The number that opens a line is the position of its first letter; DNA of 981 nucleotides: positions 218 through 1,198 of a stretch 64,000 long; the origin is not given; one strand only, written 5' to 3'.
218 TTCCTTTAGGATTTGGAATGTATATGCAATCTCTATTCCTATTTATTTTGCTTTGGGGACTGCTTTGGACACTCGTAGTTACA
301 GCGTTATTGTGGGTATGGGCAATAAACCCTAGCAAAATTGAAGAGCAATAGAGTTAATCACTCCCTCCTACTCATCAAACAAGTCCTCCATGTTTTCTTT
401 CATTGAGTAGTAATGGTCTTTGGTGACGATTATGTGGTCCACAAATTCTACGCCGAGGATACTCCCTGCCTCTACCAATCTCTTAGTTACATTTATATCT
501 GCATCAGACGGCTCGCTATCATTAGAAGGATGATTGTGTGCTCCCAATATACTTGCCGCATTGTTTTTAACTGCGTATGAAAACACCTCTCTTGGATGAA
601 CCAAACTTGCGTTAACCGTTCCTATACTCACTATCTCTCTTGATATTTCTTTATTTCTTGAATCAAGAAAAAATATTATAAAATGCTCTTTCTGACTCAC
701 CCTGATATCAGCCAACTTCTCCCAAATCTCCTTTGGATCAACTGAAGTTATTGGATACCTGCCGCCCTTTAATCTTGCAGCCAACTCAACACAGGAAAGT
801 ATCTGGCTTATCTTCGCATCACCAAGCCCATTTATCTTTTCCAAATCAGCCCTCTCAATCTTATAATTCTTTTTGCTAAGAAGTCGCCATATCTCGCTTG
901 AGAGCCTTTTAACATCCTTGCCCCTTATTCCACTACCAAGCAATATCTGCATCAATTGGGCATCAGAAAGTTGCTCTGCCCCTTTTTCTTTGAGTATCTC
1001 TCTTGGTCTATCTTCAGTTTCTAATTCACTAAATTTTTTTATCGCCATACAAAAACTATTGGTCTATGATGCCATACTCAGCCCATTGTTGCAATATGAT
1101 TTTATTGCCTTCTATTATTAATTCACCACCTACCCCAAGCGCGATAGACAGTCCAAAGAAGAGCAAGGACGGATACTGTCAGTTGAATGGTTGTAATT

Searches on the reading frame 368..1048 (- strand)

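Call 6: search_protein_families(library=pfam, proteins=[window:368-1048:-], max_evalue=0.01)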
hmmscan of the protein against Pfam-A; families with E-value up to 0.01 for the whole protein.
window:368-1048:- (226 aa): 2 families
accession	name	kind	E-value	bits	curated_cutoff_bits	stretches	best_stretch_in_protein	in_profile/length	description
PF04002.20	RadC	-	1.3e-40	138.5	22.1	1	113-219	13-119/121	RadC-like JAB domain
PF20582.4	UPF0758_N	-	2.9e-15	56.5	27.1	1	8-80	3-76/77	UPF0758 N-terminal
